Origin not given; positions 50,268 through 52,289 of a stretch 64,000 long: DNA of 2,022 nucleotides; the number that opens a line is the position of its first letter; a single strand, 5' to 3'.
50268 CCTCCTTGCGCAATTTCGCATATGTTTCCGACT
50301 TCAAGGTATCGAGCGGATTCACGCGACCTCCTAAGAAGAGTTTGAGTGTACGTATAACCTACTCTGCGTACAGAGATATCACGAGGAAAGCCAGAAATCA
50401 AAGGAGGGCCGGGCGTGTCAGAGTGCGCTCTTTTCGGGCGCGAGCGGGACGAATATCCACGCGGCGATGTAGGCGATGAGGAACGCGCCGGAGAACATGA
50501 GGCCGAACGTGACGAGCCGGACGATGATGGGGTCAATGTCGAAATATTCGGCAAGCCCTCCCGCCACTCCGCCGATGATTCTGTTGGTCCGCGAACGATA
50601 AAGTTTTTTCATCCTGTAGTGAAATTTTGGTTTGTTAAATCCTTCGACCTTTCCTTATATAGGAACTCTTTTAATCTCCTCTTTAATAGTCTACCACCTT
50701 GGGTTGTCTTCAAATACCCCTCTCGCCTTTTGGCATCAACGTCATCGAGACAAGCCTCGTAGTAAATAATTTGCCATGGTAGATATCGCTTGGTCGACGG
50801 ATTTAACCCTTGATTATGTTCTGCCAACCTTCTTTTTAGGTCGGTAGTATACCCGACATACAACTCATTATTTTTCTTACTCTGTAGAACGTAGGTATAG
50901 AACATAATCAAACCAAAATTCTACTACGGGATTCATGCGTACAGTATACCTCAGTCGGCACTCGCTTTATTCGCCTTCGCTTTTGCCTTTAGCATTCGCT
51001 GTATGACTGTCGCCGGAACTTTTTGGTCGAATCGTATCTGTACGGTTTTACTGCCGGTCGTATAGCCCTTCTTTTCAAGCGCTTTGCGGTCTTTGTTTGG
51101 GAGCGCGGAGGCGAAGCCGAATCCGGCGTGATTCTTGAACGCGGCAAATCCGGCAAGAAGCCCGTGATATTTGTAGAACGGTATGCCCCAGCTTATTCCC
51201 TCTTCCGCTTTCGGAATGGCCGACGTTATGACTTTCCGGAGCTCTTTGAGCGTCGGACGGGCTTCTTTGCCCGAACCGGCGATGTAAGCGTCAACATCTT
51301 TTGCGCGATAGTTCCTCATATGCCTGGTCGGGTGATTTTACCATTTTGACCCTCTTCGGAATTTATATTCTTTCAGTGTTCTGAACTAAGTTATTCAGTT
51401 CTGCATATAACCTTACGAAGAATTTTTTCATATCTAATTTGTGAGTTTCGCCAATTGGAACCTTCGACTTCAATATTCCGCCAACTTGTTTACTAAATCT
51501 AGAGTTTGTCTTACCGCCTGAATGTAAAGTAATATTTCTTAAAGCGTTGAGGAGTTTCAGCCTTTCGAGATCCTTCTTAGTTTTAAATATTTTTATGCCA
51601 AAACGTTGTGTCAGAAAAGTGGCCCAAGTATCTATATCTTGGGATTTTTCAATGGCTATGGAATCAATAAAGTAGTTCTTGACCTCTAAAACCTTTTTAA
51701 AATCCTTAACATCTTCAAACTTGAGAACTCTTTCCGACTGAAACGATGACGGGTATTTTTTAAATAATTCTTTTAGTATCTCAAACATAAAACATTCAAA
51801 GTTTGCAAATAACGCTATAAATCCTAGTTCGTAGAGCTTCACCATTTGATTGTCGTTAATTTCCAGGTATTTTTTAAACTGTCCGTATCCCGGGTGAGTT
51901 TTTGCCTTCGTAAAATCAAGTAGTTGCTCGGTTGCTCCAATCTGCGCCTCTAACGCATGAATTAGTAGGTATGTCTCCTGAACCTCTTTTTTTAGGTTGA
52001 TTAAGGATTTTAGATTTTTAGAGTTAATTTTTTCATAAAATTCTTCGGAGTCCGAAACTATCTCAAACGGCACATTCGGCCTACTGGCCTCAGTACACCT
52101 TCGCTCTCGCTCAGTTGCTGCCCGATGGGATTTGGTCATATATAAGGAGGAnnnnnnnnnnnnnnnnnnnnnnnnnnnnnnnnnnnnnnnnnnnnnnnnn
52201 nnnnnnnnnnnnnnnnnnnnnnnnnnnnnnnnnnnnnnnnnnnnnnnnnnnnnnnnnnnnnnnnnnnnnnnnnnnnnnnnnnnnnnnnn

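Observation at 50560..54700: Low-GC defence-like island including a DUF3578-DUF91 single-chain putative modification-dependent nuclease; two of its genes share a duplicated 37-nt leader/uORF module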

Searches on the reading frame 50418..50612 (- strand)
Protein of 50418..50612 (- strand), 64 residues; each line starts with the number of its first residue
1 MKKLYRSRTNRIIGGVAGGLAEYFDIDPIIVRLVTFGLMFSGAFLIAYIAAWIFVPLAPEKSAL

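Call 7: search_protein_families(library=pfam, proteins=[window:50418-50612:-], max_evalue=0.1)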
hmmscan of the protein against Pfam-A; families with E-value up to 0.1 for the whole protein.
window:50418-50612:- (64 aa): 1 family
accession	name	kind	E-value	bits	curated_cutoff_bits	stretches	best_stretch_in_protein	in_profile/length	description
PF04024.17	PspC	-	1.7e-23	82.6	25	1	2-57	1-57/58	PspC domain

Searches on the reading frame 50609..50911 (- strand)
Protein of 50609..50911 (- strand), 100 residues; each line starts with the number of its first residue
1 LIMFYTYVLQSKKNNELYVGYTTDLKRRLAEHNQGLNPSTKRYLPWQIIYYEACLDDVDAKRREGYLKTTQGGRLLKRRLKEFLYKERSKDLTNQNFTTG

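Call 7: search_protein_families(library=pfam, proteins=[window:50609-50911:-], max_evalue=0.1)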
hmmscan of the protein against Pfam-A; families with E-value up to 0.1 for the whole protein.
window:50609-50911:- (100 aa): 3 families
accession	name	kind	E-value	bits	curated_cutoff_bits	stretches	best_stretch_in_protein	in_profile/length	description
PF01541.30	GIY-YIG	-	5.9e-18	65.4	22.6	1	3-71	1-72/78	GIY-YIG catalytic domain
PF10544.15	T5orf172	-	1.6e-05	25.7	20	1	5-64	2-60/101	T5orf172 domain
PF13455.12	MUG113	-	0.0061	17.6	22.3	1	19-69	3-45/73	Meiotically up-regulated gene 113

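Call 28: search_protein_families(library=padloc, proteins=[window:50609-50911:-], max_evalue=0.01)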
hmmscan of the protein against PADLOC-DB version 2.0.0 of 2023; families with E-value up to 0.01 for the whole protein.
window:50609-50911:- (100 aa): 1 family
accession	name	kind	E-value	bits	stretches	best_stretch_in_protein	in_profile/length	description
PDLC04925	PDC-S14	-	0.0091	13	0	11-34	70-97/301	-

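Call 29: search_protein_families(library=ncbifam, proteins=[window:50609-50911:-], max_evalue=0.01)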
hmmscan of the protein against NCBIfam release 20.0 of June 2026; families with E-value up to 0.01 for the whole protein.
window:50609-50911:- (100 aa): 1 family
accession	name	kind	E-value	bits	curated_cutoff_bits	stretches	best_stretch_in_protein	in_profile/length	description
TIGR01453.1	grpIintron_endo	subfamily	0.00046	20.3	56.05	1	7-41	5-39/215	group I intron endonuclease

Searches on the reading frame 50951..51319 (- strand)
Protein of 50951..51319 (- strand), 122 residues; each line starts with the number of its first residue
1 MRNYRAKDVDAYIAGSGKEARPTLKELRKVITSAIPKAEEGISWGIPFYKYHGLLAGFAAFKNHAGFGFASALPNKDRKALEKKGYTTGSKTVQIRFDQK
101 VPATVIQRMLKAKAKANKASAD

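Call 7: search_protein_families(library=pfam, proteins=[window:50951-51319:-], max_evalue=0.1)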
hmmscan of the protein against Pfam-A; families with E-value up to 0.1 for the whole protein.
window:50951-51319:- (122 aa): 2 families
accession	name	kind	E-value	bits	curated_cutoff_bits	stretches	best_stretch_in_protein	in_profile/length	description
PF08818.16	DUF1801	-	2.3e-17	63.6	27.2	1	21-112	2-83/85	Domain of unknown function (DU1801)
PF18899.5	DUF5655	-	3.3e-05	24.3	24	1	9-109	1-102/109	Domain of unknown function (DUF5655)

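Call 28: search_protein_families(library=padloc, proteins=[window:50951-51319:-], max_evalue=0.01)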
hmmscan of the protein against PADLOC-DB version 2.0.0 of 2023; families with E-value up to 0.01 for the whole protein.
window:50951-51319:- (122 aa): 0 families

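Call 29: search_protein_families(library=ncbifam, proteins=[window:50951-51319:-], max_evalue=0.01)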
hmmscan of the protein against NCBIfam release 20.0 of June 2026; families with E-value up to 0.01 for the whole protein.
window:50951-51319:- (122 aa): 0 families

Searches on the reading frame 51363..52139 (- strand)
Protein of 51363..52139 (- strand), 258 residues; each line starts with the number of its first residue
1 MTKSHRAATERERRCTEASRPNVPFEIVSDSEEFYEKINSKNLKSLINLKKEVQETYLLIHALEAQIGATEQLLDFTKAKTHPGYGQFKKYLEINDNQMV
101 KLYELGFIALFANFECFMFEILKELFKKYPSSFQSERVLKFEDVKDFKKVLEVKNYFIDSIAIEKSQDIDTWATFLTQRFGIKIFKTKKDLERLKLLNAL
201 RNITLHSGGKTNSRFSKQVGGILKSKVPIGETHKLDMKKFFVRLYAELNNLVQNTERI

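Call 7: search_protein_families(library=pfam, proteins=[window:51363-52139:-], max_evalue=0.1)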
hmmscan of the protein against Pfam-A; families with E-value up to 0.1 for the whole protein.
window:51363-52139:- (258 aa): 1 family
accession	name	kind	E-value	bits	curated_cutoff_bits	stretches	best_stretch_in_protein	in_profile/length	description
PF19111.5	DUF5798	-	0.065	13.9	27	0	28-75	14-60/89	Family of unknown function (DUF5798)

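Call 28: search_protein_families(library=padloc, proteins=[window:51363-52139:-], max_evalue=0.01)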
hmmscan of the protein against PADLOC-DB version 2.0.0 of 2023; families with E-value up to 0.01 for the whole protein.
window:51363-52139:- (258 aa): 0 families

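Call 29: search_protein_families(library=ncbifam, proteins=[window:51363-52139:-], max_evalue=0.01)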
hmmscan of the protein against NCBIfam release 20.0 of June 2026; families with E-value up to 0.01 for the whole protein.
window:51363-52139:- (258 aa): 0 families

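Call 58: find_homologous_proteins(query=window:51363-52139:-, max_evalue=0.001)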
Query window:51363-52139:- (258 aa): 48 proteins with E <= 0.001 among 737 candidates.
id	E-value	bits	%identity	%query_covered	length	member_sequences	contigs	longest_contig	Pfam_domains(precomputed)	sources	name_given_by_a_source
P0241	2.7e-163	559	100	100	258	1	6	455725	-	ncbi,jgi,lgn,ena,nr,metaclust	ncbi:TPA: hypothetical protein DIV48_03560 [Candidatus Kaiserbacteria bacterium]|nr:MAG: hypothetica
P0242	1.8e-109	383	78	88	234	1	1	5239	-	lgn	-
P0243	4.0e-86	307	66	84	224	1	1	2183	-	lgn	-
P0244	2.3e-85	304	67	83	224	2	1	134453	-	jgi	jgi:hypothetical protein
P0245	2.4e-85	304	65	85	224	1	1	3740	-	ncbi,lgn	-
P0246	2.4e-85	304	66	84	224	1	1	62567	-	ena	-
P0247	7.4e-85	303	65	84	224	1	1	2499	-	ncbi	-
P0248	1.6e-84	302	67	84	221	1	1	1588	-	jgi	jgi:hypothetical protein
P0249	6.9e-84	299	64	84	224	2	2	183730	-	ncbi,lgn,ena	-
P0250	4.6e-83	297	65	84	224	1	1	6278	-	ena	-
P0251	2.1e-82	295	65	84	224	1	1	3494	-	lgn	-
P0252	1.8e-79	285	59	86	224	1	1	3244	-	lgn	-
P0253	2.2e-78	281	61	84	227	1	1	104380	-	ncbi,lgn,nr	ncbi:MAG: hypothetical protein NTU58_01480 [Candidatus Nealsonbacteria bacterium]|nr:hypothetical pr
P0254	6.3e-78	280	59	85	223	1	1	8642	-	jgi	jgi:hypothetical protein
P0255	1.0e-77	279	59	85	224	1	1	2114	-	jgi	jgi:hypothetical protein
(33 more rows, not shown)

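Call 67: predict_structure(alignment_id=A4)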
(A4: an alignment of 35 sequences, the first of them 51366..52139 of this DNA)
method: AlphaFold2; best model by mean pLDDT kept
length: 258 residues; sequences in the alignment: 35
mean_pLDDT: 85.4   pTM: 0.79
mean pLDDT of the five models: 85.4, 84.8, 84.3, 84.1, 83.6
residues with pLDDT >= 90: 167; 70-90: 51; 50-70: 8; < 50: 32
segments of 3 or more residues with pLDDT < 50: 1-30
pLDDT, mean of each block of 10 residues (from residue 1): 44 42 43 62 94 98 97 94 92 92 97 98 94 77 93 93 94 94 93 94 88 87 82 90 97 92
secondary structure, 60 per line:
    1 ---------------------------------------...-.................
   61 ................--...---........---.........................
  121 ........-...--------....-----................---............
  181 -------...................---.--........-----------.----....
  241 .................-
elements in order: H44-76 H85-92 H96-128 H141-144 H150-165 H169-180 H188-206 H213-220 H237-257

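Call 71: fold_search(model_id=the predicted structure, library=pdb)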
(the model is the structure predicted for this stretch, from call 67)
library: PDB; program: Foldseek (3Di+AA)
matches with E <= 10: 258; with E <= 0.001: 0
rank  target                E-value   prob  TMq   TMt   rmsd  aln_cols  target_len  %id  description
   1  8wjo_B                4.5e-01  0.12  0.15  0.14  38.1       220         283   14  Cryo-EM structure of 8-subunit Smc5/6 arm region (released 2024-06-26)
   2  4ev6_A                4.9e-01  0.10  0.13  0.11  29.8       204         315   11  The complete structure of CorA magnesium transporter from Methanocaldococcus jannaschii (released 2012-10-31)
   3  5jr9_B                5.9e-01  0.14  0.16  0.20  21.7       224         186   12  Crystal structure of apo-NeC3PO (released 2016-09-28)
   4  3plt_B                7.2e-01  0.10  0.15  0.18  20.2       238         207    9  Crystal structure of Lsp1 from Saccharomyces cerevisiae (released 2011-06-22)
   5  3plt_A                8.3e-01  0.09  0.16  0.18  19.6       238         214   10  Crystal structure of Lsp1 from Saccharomyces cerevisiae (released 2011-06-22)
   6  5sv0_B                1.2e+00  0.07  0.13  0.15  24.9       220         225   12  Structure of the ExbB/ExbD complex from E. coli at pH 7.0 (released 2016-09-28)
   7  1bg1_A                1.3e+00  0.35  0.27  0.14  12.5       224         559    9  TRANSCRIPTION FACTOR STAT3B/DNA COMPLEX (released 1999-01-13)
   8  8dgp_C                1.3e+00  0.15  0.20  0.22  16.4       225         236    8  14-3-3 epsilon bound to phosphorylated PEAK3 (pS69) peptide (released 2023-06-07)
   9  9s98_B                1.3e+00  0.13  0.18  0.23  14.3       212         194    8  CdvB2 filament - high twist, class A (released 2026-01-28)
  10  5jr9_C                1.3e+00  0.11  0.16  0.21  22.6       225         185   14  Crystal structure of apo-NeC3PO (released 2016-09-28)
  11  5jr9_A                1.3e+00  0.11  0.16  0.21  22.8       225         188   13  Crystal structure of apo-NeC3PO (released 2016-09-28)
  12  8g9j                  1.3e+00  0.11  0.16  0.19  21.1       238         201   10  Geometrically programmable nanomaterial construction using regularized protein building blocks (released 2024-03-13)
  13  4wyv_C                1.3e+00  0.07  0.13  0.15  22.4       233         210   11  Crystal Structure of Human Translin in Open Conformation (released 2014-11-26)
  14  2fam                  1.3e+00  0.06  0.10  0.15  17.6       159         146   14  X-RAY CRYSTAL STRUCTURE OF FERRIC APLYSIA LIMACINA MYOGLOBIN IN DIFFERENT LIGANDED STATES (released 1993-10-31)
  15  8d9o                  1.4e+00  0.23  0.22  0.27  15.8       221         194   10  De Novo Photosynthetic Reaction Center Protein in Apo-State (released 2022-09-28)
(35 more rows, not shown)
